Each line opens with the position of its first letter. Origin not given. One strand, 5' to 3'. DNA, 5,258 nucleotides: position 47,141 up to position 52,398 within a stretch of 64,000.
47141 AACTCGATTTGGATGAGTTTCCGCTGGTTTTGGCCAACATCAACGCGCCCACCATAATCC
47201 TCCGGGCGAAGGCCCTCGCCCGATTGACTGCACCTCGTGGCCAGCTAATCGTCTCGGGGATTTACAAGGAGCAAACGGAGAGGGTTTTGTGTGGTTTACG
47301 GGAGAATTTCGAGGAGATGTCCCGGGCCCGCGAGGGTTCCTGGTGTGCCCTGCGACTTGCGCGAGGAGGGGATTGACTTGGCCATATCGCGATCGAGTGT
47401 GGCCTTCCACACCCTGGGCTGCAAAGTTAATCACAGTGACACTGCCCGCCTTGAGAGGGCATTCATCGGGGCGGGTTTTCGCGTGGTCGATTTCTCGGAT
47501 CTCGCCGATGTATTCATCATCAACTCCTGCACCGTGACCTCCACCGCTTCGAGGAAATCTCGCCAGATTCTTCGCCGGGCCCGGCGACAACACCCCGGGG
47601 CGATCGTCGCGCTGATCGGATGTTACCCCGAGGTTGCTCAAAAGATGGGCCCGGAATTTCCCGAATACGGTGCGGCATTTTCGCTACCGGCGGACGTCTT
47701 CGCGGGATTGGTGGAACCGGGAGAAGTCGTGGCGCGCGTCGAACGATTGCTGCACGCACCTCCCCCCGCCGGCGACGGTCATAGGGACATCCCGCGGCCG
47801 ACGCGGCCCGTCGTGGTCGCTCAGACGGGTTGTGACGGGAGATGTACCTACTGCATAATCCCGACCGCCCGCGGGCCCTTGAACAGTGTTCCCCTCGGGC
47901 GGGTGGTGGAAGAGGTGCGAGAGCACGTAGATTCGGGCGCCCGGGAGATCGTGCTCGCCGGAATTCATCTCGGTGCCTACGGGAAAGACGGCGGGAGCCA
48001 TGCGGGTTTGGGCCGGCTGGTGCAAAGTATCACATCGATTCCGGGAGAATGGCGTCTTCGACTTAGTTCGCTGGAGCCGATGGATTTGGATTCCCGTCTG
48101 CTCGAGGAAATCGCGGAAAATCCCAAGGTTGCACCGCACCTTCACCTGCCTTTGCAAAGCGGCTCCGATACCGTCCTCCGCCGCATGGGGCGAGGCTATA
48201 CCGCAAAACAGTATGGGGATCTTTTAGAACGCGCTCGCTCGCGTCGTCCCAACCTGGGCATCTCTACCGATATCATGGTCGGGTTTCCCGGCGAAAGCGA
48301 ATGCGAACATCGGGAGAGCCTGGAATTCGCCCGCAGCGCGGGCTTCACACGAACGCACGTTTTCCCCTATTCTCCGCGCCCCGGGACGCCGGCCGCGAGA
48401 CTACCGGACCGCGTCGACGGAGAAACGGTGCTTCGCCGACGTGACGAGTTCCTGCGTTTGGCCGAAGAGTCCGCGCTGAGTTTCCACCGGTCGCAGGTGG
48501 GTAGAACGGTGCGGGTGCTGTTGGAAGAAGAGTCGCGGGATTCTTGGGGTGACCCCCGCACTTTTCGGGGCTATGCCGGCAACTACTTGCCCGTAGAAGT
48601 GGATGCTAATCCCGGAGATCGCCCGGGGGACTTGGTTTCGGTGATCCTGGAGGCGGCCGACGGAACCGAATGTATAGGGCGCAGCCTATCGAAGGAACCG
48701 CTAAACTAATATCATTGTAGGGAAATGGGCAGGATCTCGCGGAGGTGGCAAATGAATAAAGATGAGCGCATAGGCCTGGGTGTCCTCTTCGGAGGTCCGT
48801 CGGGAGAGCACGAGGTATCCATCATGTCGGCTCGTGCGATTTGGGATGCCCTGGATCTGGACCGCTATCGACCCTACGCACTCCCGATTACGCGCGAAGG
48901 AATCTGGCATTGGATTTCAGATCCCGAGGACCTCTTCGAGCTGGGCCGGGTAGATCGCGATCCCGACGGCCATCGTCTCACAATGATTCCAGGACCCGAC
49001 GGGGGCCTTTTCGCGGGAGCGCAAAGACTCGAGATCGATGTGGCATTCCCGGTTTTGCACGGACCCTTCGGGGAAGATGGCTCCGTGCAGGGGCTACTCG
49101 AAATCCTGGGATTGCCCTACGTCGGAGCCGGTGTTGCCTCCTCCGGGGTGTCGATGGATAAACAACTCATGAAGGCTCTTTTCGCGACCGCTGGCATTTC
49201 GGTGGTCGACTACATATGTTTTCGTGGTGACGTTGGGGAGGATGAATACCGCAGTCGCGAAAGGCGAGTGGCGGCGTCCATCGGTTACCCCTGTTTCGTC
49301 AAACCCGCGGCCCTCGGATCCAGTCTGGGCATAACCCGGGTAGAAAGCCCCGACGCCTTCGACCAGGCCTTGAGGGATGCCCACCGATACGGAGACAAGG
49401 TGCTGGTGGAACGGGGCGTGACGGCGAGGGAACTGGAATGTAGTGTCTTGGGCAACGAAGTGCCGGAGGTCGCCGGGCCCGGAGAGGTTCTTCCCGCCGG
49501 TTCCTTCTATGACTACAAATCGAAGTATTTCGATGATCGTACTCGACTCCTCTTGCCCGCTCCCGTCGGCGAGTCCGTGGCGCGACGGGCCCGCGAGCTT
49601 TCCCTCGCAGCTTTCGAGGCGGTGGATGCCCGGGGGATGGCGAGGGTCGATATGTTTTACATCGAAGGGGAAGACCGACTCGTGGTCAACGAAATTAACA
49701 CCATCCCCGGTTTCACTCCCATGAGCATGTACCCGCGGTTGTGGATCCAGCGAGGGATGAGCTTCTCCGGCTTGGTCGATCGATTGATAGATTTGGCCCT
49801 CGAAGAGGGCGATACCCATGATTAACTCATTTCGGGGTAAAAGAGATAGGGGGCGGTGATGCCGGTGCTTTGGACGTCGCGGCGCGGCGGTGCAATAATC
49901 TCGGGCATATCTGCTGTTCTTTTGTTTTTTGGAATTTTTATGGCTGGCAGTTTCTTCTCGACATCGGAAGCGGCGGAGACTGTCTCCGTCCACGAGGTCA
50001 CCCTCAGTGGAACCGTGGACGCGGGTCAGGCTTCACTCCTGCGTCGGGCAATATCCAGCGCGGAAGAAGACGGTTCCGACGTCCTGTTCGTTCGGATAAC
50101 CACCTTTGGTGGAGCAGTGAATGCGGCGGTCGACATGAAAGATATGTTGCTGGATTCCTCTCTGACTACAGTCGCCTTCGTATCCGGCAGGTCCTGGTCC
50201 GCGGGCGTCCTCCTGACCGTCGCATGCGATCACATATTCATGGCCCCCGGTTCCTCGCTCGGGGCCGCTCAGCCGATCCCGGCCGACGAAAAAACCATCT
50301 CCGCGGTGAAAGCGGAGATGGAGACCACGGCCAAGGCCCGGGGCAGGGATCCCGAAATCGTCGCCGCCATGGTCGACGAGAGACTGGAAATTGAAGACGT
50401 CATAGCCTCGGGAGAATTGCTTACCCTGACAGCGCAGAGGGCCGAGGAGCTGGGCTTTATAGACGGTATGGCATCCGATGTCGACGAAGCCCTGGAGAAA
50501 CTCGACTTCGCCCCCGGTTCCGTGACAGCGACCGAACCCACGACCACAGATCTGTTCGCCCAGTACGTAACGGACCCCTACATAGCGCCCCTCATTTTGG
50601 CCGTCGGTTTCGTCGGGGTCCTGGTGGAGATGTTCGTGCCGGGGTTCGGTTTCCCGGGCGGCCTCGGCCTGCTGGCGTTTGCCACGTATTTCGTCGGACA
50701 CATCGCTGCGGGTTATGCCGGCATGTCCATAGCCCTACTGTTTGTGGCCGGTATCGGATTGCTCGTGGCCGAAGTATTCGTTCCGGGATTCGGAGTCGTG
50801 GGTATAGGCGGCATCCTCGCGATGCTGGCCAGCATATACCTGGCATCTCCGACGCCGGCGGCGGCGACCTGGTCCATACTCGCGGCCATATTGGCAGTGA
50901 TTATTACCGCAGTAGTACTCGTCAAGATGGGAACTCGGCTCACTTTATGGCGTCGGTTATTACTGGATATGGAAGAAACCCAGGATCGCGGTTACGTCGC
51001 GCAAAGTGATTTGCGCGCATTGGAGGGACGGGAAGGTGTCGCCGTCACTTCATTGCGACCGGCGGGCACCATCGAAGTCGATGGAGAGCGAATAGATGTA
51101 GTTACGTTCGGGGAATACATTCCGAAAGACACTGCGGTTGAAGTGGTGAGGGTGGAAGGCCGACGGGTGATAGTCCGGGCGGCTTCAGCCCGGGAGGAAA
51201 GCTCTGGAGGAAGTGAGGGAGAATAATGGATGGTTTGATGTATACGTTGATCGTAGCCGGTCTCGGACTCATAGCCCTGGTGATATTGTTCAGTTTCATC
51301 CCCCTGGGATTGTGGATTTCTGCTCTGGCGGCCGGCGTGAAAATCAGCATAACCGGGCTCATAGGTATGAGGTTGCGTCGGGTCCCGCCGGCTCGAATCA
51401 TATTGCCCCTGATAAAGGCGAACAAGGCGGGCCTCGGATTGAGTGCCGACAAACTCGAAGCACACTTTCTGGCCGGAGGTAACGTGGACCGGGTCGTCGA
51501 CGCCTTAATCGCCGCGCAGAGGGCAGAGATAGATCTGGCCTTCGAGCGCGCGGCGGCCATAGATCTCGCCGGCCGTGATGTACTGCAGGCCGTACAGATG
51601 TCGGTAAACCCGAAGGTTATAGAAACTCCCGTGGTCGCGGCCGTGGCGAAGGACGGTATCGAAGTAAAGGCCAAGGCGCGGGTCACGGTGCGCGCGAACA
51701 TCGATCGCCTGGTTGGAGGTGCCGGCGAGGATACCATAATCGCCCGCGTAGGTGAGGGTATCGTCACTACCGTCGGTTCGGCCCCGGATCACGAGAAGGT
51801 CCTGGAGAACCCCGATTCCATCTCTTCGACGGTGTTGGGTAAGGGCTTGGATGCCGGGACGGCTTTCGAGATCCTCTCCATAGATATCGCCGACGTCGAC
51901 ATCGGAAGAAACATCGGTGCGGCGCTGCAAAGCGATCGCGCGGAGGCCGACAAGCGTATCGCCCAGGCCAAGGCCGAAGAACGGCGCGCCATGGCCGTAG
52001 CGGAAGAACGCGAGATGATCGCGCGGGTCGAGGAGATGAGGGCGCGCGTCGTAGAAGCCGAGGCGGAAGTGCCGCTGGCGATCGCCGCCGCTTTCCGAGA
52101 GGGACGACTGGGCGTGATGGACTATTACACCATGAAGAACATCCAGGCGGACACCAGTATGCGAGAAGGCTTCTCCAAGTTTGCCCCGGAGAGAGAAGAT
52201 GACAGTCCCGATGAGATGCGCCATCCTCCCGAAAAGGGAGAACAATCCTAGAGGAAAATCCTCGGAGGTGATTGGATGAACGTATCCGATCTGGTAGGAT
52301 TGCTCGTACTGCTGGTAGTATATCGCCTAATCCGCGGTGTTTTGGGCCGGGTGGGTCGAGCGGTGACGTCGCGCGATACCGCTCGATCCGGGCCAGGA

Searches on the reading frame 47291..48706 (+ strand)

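Call 22: search_protein_families(library=pfam, proteins=[window:47291-48706:+], max_evalue=0.00001)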
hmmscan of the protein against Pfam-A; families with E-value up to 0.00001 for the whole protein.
window:47291-48706:+ (472 aa): 2 families
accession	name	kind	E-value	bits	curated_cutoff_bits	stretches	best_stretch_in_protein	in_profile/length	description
PF04055.27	Radical_SAM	-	7.9e-23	81.9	29.5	1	177-347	3-166/166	Radical SAM superfamily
PF00919.26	UPF0004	-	5e-20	71.8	27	1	37-117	2-83/98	Uncharacterized protein family UPF0004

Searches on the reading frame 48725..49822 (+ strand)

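Call 22: search_protein_families(library=pfam, proteins=[window:48725-49822:+], max_evalue=0.00001)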
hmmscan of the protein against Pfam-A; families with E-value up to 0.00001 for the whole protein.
window:48725-49822:+ (366 aa): 3 families
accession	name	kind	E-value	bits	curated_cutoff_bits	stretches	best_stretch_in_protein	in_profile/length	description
PF07478.18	Dala_Dala_lig_C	-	3.4e-65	219.8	24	1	152-356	1-204/204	D-ala D-ala ligase C-terminus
PF01820.27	Dala_Dala_lig_N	-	6.9e-30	104.5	34.6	1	18-135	2-121/121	D-ala D-ala ligase N-terminus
PF02222.28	ATP-grasp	-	2.6e-08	34.2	27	1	178-325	21-160/179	ATP-grasp domain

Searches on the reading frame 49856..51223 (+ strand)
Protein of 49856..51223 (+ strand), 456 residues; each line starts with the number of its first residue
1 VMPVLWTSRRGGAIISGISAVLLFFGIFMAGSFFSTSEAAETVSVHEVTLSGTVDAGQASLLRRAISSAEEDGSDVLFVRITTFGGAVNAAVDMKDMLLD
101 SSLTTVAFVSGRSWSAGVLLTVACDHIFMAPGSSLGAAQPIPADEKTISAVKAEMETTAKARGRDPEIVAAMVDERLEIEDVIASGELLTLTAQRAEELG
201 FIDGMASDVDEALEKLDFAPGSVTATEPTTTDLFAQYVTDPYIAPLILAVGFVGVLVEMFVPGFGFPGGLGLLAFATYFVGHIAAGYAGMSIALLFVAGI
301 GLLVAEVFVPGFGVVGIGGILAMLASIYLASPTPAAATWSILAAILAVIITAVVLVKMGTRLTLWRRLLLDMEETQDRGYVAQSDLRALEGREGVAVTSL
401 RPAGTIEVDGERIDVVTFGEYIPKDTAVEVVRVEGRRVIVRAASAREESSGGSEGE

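Call 22: search_protein_families(library=pfam, proteins=[window:49856-51223:+], max_evalue=0.00001)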
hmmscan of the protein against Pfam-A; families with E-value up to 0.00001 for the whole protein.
window:49856-51223:+ (456 aa): 3 families
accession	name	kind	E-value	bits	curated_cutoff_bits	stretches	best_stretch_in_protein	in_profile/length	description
PF25145.1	NfeD1b_N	-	4.7e-42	144.2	40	1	45-223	2-186/189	NfeD1b, N-terminal domain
PF24961.1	NfeD_membrane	-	2.1e-24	86.3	26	1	242-356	1-118/119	NfeD integral membrane domain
PF01957.25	NfeD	-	1.1e-13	51.6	29.1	1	388-441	3-56/57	NfeD-like C-terminal, partner-binding domain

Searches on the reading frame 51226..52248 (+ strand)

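Call 22: search_protein_families(library=pfam, proteins=[window:51226-52248:+], max_evalue=0.00001)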
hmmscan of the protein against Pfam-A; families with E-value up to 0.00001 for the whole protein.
window:51226-52248:+ (341 aa): 1 family
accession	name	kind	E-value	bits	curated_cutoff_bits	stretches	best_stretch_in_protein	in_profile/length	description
PF12127.13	FloA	-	8.1e-161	534.8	34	1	8-318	2-312/314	Flotillin-like protein FloA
